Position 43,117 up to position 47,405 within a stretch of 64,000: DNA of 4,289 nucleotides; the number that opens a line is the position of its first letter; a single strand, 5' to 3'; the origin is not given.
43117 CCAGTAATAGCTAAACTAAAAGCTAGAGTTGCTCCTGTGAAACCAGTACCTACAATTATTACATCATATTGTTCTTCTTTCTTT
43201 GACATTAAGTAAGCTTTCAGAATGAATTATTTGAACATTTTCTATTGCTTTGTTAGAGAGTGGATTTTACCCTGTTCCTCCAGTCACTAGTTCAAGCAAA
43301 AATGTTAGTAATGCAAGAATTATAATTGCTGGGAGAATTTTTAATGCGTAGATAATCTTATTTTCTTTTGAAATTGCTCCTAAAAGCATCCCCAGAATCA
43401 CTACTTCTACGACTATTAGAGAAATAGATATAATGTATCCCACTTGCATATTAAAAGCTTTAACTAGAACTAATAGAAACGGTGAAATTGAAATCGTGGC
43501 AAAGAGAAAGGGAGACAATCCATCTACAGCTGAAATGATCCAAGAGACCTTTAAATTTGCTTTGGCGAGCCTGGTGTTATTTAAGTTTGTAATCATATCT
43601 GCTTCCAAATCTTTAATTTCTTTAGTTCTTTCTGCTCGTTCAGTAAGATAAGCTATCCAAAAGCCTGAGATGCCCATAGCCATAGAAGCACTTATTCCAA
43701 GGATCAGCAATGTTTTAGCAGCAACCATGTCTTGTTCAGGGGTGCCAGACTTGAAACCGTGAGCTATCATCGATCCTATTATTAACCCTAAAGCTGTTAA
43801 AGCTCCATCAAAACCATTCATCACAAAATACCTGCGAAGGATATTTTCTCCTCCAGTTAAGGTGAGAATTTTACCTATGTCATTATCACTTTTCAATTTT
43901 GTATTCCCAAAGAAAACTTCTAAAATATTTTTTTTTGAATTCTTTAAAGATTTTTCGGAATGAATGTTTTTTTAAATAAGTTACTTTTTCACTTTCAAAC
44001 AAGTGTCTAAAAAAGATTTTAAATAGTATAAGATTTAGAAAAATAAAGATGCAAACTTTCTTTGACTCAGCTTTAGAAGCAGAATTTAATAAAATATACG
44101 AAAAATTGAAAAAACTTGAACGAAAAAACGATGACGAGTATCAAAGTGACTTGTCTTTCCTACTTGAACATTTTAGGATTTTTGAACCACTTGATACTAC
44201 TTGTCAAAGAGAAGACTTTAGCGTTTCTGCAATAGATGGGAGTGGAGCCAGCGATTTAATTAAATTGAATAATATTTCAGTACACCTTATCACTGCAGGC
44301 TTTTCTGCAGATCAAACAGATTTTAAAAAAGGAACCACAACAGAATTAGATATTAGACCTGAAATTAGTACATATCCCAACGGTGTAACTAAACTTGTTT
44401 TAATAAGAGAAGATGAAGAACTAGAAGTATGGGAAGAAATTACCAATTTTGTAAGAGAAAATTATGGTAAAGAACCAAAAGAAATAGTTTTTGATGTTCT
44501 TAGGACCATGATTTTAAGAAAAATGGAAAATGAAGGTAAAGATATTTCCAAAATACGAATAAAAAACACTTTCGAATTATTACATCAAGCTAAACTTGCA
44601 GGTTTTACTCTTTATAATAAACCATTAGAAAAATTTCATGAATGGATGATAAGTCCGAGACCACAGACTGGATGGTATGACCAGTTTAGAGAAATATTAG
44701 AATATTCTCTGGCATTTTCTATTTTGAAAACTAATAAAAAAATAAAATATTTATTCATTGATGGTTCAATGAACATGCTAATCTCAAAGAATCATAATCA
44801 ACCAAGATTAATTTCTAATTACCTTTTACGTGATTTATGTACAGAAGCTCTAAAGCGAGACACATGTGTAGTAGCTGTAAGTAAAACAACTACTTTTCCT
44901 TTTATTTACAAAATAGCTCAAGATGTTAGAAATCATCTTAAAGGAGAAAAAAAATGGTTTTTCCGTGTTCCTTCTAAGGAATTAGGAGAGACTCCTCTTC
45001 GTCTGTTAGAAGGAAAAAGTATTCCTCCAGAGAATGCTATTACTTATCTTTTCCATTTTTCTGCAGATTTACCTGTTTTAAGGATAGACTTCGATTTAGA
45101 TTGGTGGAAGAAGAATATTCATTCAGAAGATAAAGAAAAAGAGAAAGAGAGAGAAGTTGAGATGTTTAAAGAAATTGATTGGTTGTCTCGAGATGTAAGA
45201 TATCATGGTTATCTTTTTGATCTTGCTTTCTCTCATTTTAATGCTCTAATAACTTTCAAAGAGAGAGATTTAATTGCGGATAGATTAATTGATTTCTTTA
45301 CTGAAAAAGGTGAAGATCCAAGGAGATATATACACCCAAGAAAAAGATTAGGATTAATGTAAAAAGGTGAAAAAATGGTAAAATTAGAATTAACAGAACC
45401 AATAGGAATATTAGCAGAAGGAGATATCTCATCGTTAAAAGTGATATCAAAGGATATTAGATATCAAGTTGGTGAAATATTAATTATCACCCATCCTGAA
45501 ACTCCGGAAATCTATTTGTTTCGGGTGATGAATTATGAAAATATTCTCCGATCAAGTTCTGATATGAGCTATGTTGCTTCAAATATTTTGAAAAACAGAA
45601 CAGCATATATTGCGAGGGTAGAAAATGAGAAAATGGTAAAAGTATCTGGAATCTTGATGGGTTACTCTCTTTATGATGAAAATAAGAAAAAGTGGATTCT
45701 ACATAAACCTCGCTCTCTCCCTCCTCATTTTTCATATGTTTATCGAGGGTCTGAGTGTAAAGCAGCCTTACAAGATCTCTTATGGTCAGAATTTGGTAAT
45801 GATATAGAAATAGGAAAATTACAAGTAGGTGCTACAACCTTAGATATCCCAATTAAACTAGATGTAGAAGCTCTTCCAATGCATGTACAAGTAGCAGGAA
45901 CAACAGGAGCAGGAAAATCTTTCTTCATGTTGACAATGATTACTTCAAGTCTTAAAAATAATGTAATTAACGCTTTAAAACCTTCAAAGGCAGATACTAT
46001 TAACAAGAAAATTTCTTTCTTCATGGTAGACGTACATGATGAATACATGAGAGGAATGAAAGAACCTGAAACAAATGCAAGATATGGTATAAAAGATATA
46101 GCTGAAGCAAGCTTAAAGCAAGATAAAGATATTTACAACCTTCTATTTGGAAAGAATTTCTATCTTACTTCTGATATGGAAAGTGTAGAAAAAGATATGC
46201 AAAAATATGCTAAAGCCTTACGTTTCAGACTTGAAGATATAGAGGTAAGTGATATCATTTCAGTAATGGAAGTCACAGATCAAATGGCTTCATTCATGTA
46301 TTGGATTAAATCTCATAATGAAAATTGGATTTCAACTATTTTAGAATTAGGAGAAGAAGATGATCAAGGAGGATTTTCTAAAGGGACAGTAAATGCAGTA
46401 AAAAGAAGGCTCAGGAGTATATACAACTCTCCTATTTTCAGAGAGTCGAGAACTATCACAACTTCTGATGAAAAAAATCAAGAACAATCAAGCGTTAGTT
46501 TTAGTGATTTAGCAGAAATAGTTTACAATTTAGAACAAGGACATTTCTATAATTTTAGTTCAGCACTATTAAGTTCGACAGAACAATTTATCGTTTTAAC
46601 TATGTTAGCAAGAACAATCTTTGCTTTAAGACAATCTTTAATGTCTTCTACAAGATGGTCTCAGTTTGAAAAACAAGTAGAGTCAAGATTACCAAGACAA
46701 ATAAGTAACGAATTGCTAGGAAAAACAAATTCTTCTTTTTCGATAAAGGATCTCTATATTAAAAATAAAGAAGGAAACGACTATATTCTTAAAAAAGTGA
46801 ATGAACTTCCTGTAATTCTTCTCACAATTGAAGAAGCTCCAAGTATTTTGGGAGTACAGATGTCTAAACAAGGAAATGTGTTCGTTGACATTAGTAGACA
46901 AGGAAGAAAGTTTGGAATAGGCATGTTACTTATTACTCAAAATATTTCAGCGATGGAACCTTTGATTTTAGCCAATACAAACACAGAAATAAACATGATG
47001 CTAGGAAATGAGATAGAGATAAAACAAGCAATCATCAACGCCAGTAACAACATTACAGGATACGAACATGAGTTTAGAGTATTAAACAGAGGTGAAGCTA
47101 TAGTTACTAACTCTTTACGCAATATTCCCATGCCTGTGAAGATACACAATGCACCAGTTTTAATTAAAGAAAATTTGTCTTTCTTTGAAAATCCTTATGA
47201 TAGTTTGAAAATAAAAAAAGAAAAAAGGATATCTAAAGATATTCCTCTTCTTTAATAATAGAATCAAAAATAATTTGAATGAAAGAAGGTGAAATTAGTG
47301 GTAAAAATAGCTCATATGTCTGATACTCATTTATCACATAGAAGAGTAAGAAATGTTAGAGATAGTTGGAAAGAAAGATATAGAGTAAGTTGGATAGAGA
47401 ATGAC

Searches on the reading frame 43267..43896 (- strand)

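Call 8: search_protein_families(library=pfam, proteins=[window:43267-43896:-], max_evalue=0.01)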
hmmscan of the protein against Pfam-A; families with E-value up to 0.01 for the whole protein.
window:43267-43896:- (209 aa): 0 families

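Call 18: search_protein_families(library=ncbifam, proteins=[window:43267-43893:-], max_evalue=0.1)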
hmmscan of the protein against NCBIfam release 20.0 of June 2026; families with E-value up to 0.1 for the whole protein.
window:43267-43893:- (208 aa): 1 family
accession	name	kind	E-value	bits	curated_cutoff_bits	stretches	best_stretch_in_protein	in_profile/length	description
TIGR00267.1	TIGR00267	hypoth_equivalog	4.6e-23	81.8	156.95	1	21-201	1-167/171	TIGR00267 family protein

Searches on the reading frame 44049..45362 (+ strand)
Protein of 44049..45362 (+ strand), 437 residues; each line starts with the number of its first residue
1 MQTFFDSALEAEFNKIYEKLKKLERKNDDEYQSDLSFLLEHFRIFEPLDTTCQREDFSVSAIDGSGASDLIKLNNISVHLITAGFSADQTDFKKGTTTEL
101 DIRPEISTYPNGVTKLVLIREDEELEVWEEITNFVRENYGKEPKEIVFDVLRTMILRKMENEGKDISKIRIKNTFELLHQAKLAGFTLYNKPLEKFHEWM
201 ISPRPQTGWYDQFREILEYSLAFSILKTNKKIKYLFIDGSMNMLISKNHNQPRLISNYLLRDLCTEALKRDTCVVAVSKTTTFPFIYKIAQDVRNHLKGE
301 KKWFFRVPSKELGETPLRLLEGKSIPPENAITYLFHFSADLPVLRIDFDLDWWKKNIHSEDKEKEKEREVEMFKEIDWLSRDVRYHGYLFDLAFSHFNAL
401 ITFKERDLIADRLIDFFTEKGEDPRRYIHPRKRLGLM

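Call 8: search_protein_families(library=pfam, proteins=[window:44049-45362:+], max_evalue=0.01)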
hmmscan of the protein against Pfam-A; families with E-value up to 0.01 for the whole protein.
window:44049-45362:+ (437 aa): 0 families

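Call 18: search_protein_families(library=ncbifam, proteins=[window:44049-45359:+], max_evalue=0.1)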
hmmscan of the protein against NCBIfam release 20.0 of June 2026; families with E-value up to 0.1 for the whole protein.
window:44049-45359:+ (437 aa): 0 families

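Call 20: search_solved_structures(query=window:44049-45359:+, max_evalue=1)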
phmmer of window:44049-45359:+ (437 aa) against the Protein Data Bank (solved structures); distinct sequences matched with E-value up to 1: 4.
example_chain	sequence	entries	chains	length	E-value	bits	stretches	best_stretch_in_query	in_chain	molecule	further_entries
4bkp_A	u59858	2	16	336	0.83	11.6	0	323-380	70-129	GDP-L-FUCOSE SYNTHASE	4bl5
4b8w_A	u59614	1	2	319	0.88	11.5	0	327-380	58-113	GDP-L-FUCOSE SYNTHASE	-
4b8z_A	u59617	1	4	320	0.89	11.5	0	327-380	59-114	GDP-L-FUCOSE SYNTHASE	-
4e5y_A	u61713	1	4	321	0.89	11.5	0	327-380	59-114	GDP-L-fucose synthase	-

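Call 36: search_protein_families(library=phrogs, proteins=[window:44049-45359:+], max_evalue=0.1)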
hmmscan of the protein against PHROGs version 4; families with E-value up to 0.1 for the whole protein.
window:44049-45359:+ (437 aa): 0 families

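Call 37: search_protein_families(library=padloc, proteins=[window:44049-45359:+], max_evalue=0.01)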
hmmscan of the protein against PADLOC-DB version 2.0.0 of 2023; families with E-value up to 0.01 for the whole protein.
window:44049-45359:+ (437 aa): 0 families

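Call 40: search_solved_structures(query=A2, max_evalue=10)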
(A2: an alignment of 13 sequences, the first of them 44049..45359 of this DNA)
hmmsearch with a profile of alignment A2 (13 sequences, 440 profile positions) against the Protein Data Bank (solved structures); distinct sequences matched with E-value up to 10: 1.
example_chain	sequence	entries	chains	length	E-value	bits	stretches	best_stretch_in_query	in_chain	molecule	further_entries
7qca_LD0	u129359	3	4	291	0.25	13.3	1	116-173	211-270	60S ribosomal protein L5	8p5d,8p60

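Call 41: search_protein_families(library=pfam, alignment_id=A2, max_evalue=10)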
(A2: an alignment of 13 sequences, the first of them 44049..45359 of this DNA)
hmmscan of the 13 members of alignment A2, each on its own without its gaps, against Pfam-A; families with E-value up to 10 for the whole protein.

A. member 1, window:44049-45359:+ (437 aa): 1 family
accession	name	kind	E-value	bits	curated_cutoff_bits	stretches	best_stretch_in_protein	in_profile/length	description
PF10057.14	MpsC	-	0.049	14.2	23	1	124-160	6-42/111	Na+-translocating membrane potential-generating system (MpsC)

B. families by the number of members that match (of 13 scanned): 3 families
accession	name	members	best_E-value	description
PF10057.14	MpsC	2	0.049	Na+-translocating membrane potential-generating system (MpsC)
PF07281.17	INSIG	1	0.25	Insulin-induced protein (INSIG)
PF12372.14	Htt_N-HEAT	1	0.26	Huntingtin, N-terminal HEAT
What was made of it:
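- On NurA nuclease (for the first operon gene, 44049-45362): The Pfam NurA model does not match (call 41).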

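Call 45: find_homologous_proteins(query=window:44049-45359:+, max_evalue=0.001)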
Query window:44049-45359:+ (437 aa): 29 proteins with E <= 0.001 among 5626 candidates.
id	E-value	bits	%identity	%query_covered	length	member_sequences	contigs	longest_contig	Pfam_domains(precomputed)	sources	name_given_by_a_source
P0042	4.0e-277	937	94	100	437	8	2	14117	-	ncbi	ncbi:MAG: hypothetical protein ACTSVB_08305 [Candidatus Heimdallarchaeaceae archaeon]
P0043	1.8e-174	599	59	100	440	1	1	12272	-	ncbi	-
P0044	1.4e-157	543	64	83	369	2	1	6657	-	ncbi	ncbi:MAG: hypothetical protein ACTSPI_08185, partial [Candidatus Heimdallarchaeaceae archaeon]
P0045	2.8e-155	535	52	100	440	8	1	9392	-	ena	-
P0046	1.9e-152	526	50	100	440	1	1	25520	-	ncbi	-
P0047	2.9e-152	526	51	100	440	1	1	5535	-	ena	-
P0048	3.0e-152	525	50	100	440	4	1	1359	-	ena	-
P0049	3.1e-152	525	50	100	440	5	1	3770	-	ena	-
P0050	1.6e-151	523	52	100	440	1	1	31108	-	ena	-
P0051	2.9e-151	522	51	100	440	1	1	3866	-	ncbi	-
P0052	3.7e-151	522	51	100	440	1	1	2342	-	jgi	jgi:hypothetical protein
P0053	4.6e-151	522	51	100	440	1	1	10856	-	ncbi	-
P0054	1.2e-150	520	53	100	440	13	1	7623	-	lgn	-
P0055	1.5e-150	520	52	100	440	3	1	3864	-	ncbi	-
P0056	1.6e-150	520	52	100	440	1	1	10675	-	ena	-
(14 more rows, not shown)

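Call 56: predict_structure(alignment_id=A3)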
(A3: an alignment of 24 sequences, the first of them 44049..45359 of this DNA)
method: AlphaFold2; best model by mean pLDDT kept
length: 437 residues; sequences in the alignment: 24
mean_pLDDT: 80.4   pTM: 0.81
mean pLDDT of the five models: 80.4, 79.1, 69.2, 69.0, 68.7
residues with pLDDT >= 90: 166; 70-90: 178; 50-70: 63; < 50: 30
segments of 3 or more residues with pLDDT < 50: 1-4, 71-74, 392-403, 429-437
pLDDT, mean of each block of 10 residues (from residue 1): 60 76 75 92 93 94 64 51 75 91 80 71 82 91 95 92 86 93 91 88 63 85 91 90 82 91 96 86 74 86 91 86 82 83 85 95 96 93 70 39 55 76 60 34
secondary structure, 60 per line:
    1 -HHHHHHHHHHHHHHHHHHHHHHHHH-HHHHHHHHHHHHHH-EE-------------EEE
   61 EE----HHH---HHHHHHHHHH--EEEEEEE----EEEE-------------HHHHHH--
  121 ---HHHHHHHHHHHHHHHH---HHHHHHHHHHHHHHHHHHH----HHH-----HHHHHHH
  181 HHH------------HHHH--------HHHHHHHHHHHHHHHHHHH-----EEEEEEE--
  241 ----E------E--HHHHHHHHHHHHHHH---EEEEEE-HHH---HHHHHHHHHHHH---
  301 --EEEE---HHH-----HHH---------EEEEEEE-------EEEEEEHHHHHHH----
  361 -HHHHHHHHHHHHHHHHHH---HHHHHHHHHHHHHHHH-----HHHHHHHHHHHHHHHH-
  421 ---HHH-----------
elements in order: H2-26 H28-41 E58-62 H73-82 E85-91 E96-99 H113-118 H124-139 H143-161 H174-183 H196-199 H208-226 E232-238 H255-269 E273-278 H286-297 E303-306 E330-336 E344-349 H350-356 H362-379 H383-398 H404-419

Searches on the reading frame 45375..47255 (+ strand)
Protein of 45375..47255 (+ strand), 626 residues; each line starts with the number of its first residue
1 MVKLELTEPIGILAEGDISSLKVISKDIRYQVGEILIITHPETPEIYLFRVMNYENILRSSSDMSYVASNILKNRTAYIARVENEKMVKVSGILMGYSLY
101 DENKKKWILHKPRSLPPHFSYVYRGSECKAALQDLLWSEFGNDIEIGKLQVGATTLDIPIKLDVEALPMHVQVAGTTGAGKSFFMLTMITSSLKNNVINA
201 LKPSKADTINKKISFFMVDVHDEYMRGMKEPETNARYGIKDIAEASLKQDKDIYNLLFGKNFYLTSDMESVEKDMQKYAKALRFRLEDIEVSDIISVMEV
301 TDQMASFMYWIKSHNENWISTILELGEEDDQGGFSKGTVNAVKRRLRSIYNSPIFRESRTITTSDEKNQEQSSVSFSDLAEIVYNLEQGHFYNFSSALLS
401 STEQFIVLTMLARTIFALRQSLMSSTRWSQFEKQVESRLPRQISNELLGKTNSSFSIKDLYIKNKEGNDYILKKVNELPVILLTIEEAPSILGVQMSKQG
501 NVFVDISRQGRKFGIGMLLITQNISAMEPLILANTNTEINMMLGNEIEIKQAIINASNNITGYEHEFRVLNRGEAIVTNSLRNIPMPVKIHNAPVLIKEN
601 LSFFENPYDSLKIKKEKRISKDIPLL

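Call 8: search_protein_families(library=pfam, proteins=[window:45375-47255:+], max_evalue=0.01)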
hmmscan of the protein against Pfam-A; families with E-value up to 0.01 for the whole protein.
window:45375-47255:+ (626 aa): 2 families
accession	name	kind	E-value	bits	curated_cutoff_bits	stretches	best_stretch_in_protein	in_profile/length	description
PF01935.23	DUF87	-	4e-12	47.2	23.2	1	144-381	1-203/220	Helicase HerA, central domain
PF01580.24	FtsK_SpoIIIE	-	4.6e-07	30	24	1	139-193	10-64/221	FtsK/SpoIIIE family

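Call 18: search_protein_families(library=ncbifam, proteins=[window:45375-47252:+], max_evalue=0.1)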
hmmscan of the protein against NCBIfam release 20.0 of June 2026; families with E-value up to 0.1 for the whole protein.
window:45375-47252:+ (626 aa): 10 families
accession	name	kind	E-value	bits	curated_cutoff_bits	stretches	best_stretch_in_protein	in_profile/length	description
NF040819.1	helicase_HerA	equivalog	1.3e-13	50.3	970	2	481-592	404-516/561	DNA double-strand break repair helicase HerA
NF040937.1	HerA_Thermprot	equivalog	1.5e-12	46.7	800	2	474-591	345-462/487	DNA double-strand break repair helicase HerA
NF042943.1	HerA_antiphage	equivalog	1.3e-11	43.8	800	2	497-593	456-552/566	anti-phage-associated helicase HerA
NF053655.1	CedD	equivalog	1.7e-09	36.9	600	2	470-590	412-525/527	DNA-translocating ATPase CedD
NF042944.1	HerA_antiphage_2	equivalog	2e-07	30.2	850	1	468-592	417-544/576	anti-phage-associated helicase HerA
NF033849.1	ser_rich_anae_1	subfamily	5.2e-06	24.1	650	1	480-552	1018-1099/1163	serine-rich protein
TIGR03924.1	T7SS_EccC_a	equivalog_domain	2.3e-05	23.4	509.15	1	474-525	558-608/673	type VII secretion protein EccCa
TIGR03928.1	T7_EssCb_Firm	equivalog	0.00017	19.3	778.4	1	470-551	905-987/1296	type VII secretion protein EssC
TIGR02746.1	TraC-F-type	equivalog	0.00031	18.8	567.05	0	172-194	434-456/800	type IV secretion system protein TraC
NF007615.0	PRK10263.1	equivalog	0.0073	14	1566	0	159-194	1002-1036/1355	DNA translocase FtsK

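Call 37: search_protein_families(library=padloc, proteins=[window:45375-47252:+], max_evalue=0.01)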
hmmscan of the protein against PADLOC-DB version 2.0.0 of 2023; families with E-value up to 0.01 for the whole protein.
window:45375-47252:+ (626 aa): 11 families
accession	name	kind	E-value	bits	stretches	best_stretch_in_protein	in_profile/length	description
PDLC04105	HerA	-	2.9e-17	60.4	2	482-592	421-537/576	-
PDLC04140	mad8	-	4.9e-15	53.8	1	146-590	6-299/314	mads_8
PDLC02185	HerA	-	1.1e-12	45.5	2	495-593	466-564/585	-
PDLC04100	HerA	-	1.1e-11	42.1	1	496-594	461-559/580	-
PDLC04098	HerA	-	1.6e-11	41.5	2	485-592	532-648/686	-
PDLC01055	HerA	-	5.8e-11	39.9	2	149-195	138-184/532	Type III coevolved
PDLC04106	HerA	-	1.1e-09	35.4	1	501-592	539-630/667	-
PDLC04102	HerA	-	3.2e-08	30.4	2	476-593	502-622/654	-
PDLC04104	HerA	-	1.2e-07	28.9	1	501-593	247-339/379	-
PDLC02188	HerA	-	1.3e-07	28.8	1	473-593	422-545/578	-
PDLC04103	HerA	-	1.7e-07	28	1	501-593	467-559/579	-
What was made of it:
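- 45375..47255 (+): HerA helicase/translocase (626 aa). calls 8, 18, 37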
